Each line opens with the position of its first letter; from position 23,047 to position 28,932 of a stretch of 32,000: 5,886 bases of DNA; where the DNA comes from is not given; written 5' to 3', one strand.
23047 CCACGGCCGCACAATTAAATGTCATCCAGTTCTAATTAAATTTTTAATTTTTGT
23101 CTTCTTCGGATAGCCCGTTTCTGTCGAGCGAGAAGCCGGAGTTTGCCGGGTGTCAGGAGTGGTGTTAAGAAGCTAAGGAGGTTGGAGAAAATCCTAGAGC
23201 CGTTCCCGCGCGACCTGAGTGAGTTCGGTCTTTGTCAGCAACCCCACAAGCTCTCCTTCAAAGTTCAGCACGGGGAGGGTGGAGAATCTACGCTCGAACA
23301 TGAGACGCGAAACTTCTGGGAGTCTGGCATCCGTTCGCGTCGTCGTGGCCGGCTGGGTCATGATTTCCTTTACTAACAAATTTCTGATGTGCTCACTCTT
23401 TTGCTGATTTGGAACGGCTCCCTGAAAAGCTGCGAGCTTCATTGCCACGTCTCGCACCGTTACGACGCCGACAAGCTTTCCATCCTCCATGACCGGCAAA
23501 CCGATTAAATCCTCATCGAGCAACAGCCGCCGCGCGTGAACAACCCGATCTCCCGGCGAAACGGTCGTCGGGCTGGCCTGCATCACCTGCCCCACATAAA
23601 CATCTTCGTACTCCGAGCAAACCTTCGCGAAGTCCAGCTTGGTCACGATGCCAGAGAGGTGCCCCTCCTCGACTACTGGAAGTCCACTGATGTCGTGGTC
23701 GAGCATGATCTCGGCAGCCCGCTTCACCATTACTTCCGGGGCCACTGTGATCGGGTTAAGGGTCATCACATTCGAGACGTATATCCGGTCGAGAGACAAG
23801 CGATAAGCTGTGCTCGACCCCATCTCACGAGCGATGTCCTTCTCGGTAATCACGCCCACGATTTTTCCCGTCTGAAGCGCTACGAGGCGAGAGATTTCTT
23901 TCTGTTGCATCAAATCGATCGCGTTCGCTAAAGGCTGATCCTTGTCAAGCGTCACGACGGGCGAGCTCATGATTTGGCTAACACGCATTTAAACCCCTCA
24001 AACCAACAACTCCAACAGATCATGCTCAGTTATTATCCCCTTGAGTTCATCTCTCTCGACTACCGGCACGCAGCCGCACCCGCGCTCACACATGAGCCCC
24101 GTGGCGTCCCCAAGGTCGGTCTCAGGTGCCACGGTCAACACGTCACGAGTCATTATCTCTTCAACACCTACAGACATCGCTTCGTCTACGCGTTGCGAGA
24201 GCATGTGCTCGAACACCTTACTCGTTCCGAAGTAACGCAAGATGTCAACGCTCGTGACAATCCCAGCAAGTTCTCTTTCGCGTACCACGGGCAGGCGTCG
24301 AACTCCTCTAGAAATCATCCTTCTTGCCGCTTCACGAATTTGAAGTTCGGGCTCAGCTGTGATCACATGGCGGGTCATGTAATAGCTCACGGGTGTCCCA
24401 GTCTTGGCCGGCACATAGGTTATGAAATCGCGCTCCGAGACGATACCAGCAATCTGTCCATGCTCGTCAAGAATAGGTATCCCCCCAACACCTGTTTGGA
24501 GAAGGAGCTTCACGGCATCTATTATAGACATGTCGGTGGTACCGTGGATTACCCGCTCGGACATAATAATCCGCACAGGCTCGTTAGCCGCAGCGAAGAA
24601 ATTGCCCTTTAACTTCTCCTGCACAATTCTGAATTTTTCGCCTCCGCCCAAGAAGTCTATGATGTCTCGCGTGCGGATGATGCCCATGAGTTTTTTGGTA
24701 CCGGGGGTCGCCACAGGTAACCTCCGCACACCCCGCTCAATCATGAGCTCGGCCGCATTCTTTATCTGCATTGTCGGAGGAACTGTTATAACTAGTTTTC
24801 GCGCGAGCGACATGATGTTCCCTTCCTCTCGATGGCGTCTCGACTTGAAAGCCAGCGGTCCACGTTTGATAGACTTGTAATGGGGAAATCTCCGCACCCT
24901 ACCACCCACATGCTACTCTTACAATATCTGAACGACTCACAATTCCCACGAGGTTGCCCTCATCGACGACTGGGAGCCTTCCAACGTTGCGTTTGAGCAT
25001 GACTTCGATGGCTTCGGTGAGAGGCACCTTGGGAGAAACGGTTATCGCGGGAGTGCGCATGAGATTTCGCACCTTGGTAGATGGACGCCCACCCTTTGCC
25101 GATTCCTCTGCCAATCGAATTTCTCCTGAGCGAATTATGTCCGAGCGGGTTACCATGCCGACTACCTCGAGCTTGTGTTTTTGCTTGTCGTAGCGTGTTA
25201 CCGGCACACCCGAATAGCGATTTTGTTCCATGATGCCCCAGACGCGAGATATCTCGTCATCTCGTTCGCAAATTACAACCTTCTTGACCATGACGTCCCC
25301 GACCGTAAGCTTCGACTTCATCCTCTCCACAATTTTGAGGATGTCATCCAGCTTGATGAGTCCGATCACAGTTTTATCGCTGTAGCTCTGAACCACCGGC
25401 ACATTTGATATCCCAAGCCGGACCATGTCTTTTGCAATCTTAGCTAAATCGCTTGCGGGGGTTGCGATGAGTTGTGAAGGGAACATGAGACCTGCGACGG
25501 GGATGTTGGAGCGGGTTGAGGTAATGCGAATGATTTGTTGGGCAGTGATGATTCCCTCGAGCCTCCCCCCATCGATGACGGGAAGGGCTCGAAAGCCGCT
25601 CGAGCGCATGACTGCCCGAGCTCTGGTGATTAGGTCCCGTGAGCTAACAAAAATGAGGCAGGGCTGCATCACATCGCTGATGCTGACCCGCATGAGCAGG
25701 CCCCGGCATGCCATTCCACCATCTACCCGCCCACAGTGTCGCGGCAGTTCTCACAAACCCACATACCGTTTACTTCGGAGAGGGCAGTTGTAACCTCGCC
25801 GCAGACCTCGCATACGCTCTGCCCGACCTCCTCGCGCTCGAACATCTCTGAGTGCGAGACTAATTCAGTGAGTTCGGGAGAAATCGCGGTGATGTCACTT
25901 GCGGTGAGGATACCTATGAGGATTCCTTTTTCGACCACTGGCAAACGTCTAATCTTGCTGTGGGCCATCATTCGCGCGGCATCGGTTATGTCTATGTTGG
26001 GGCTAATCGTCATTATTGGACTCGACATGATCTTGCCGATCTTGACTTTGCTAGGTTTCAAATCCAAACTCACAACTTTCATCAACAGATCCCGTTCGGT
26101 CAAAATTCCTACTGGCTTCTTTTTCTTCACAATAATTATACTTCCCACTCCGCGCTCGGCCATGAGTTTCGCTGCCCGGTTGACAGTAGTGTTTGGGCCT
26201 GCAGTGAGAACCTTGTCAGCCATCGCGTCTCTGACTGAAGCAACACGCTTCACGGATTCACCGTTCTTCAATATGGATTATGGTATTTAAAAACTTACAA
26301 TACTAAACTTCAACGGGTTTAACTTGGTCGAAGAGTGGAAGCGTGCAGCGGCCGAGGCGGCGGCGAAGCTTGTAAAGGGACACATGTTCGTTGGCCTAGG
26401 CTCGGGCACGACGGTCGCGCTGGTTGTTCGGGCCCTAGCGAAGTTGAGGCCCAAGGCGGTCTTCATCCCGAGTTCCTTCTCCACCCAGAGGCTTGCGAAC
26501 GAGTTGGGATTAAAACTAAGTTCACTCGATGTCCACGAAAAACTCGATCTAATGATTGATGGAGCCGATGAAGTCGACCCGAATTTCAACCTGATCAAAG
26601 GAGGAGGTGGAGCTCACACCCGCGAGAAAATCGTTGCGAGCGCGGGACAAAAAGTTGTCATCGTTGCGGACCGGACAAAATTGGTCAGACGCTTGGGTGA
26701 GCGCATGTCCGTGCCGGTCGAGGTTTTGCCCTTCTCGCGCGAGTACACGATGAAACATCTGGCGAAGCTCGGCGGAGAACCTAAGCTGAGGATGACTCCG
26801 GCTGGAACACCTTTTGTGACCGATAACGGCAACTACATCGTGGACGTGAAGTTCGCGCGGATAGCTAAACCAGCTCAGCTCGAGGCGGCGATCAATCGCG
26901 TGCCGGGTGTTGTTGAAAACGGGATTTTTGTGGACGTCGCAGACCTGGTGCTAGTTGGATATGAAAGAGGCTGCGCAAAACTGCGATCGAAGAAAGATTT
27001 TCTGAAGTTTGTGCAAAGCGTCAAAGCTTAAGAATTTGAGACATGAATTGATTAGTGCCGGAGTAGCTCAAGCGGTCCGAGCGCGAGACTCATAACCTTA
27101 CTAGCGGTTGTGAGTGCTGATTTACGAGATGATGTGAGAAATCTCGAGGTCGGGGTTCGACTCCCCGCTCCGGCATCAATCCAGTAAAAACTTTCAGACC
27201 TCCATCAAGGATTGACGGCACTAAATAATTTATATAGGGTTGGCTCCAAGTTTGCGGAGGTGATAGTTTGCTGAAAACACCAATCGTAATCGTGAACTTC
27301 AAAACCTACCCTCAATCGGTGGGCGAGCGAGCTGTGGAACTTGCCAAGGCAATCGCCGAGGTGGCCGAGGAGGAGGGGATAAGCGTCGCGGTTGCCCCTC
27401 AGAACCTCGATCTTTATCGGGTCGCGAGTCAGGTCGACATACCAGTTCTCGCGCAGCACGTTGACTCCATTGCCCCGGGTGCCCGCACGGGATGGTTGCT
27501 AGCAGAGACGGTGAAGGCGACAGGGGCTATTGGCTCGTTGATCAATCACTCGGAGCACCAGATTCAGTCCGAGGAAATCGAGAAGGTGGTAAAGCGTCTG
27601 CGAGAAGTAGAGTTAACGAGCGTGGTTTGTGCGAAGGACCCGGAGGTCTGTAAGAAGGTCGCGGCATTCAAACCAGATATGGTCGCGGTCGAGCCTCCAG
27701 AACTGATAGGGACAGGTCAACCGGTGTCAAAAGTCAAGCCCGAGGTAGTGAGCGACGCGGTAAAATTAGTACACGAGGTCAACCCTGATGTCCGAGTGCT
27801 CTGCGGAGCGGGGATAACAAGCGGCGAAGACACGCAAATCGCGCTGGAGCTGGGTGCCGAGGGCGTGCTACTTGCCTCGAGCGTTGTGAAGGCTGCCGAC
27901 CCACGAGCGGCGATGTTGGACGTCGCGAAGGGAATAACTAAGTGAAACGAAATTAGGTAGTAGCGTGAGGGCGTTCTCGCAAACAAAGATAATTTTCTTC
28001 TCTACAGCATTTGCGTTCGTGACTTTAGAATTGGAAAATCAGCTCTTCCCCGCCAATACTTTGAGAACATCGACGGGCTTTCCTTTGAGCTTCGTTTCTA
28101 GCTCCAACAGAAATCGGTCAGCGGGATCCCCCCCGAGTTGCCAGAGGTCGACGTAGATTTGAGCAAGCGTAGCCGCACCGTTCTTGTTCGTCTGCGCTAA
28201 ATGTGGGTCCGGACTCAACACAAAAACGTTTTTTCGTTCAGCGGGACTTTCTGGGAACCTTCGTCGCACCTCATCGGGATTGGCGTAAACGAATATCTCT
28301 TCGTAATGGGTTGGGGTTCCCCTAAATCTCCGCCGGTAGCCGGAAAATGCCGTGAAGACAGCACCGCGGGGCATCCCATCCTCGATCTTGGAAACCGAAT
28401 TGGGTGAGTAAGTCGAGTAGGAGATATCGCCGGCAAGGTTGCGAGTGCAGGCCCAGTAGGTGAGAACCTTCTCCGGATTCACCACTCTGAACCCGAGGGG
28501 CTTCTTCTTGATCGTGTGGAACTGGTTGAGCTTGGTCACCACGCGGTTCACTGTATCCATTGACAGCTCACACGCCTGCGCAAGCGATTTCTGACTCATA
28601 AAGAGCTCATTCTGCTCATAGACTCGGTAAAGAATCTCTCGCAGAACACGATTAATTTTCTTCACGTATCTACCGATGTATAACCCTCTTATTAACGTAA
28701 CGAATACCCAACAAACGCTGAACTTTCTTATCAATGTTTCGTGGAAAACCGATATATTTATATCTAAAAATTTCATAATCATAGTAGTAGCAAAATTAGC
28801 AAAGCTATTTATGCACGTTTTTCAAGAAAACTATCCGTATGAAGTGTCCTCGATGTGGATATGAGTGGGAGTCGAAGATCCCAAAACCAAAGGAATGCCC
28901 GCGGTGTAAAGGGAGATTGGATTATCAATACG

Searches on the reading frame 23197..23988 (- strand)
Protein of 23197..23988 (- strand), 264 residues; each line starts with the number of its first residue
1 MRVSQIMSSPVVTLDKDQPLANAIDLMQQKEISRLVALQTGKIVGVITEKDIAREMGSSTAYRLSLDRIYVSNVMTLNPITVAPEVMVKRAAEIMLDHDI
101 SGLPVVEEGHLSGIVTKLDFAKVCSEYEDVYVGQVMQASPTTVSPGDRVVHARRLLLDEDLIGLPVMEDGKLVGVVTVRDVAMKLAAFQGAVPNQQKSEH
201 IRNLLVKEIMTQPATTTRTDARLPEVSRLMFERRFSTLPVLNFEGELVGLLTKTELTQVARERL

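Call 26: search_protein_families(library=pfam, proteins=[window:23197-23988:-], max_evalue=0.001)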
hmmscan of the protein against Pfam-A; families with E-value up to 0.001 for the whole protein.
window:23197-23988:- (264 aa): 1 family
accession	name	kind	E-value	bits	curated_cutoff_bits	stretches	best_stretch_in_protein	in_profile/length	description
PF00571.33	CBS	-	5.1e-53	177.6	24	4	3-56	1-55/57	CBS domain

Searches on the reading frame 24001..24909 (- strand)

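Call 26: search_protein_families(library=pfam, proteins=[window:24001-24909:-], max_evalue=0.001)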
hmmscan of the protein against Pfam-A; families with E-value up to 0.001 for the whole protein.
window:24001-24909:- (303 aa): 1 family
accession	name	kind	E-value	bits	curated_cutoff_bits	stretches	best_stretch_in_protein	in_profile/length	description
PF00571.33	CBS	-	3.6e-52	174.9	24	4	249-302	1-55/57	CBS domain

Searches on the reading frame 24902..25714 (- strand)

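Call 26: search_protein_families(library=pfam, proteins=[window:24902-25714:-], max_evalue=0.001)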
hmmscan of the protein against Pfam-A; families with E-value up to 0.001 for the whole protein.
window:24902-25714:- (271 aa): 1 family
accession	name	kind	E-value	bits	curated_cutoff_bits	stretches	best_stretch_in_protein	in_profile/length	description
PF00571.33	CBS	-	1.1e-46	157.4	24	4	215-267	1-54/57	CBS domain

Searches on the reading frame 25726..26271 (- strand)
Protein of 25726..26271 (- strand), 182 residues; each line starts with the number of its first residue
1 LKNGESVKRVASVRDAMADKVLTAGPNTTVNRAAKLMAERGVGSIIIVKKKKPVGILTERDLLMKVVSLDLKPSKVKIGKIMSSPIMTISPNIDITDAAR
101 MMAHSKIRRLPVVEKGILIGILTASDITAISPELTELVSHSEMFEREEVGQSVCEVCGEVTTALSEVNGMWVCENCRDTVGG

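Call 26: search_protein_families(library=pfam, proteins=[window:25726-26271:-], max_evalue=0.001)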
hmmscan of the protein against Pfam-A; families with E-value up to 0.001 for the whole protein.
window:25726-26271:- (182 aa): 1 family
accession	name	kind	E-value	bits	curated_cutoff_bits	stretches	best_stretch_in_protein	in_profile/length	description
PF00571.33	CBS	-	1.1e-28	99.8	24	2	78-129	1-53/57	CBS domain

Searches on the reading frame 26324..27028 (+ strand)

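Call 26: search_protein_families(library=pfam, proteins=[window:26324-27028:+], max_evalue=0.001)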
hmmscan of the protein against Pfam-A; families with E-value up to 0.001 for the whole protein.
window:26324-27028:+ (235 aa): 2 families
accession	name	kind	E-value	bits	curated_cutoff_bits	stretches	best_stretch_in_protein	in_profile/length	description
PF06026.20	Rib_5-P_isom_A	-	3e-66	222.7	26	1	46-216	1-173/173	Ribose 5-phosphate isomerase A (phosphoriboisomerase A)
PF00455.28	DeoRC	-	1.4e-07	32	31.8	1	4-46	4-46/160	DeoR C terminal sensor domain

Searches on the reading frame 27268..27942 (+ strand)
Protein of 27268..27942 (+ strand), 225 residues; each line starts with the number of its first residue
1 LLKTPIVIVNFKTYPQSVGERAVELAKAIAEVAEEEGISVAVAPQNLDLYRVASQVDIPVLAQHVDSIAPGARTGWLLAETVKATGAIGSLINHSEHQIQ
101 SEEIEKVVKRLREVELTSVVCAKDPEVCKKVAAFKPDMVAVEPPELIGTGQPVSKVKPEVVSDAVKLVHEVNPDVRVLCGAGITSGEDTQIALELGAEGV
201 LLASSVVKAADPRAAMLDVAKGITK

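Call 26: search_protein_families(library=pfam, proteins=[window:27268-27942:+], max_evalue=0.001)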
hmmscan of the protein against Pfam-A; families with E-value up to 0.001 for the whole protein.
window:27268-27942:+ (225 aa): 2 families
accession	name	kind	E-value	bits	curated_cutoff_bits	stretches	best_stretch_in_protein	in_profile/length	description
PF00121.24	TIM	-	2.3e-40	139.1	20.1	1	5-211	1-237/245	Triosephosphate isomerase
PF05690.20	ThiG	-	1.1e-06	28.7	23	1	146-214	154-215/247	Thiazole biosynthesis protein ThiG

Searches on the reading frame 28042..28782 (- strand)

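Call 26: search_protein_families(library=pfam, proteins=[window:28042-28782:-], max_evalue=0.001)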
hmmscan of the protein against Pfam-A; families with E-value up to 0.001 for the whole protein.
window:28042-28782:- (247 aa): 2 families
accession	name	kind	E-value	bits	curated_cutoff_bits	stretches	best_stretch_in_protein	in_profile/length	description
PF05732.17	RepL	-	1e-05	25.5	20.3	1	44-107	58-121/164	Firmicute plasmid replication protein (RepL)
PF13545.12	HTH_Crp_2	-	0.00019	21.8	27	1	56-105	13-66/70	Crp-like helix-turn-helix domain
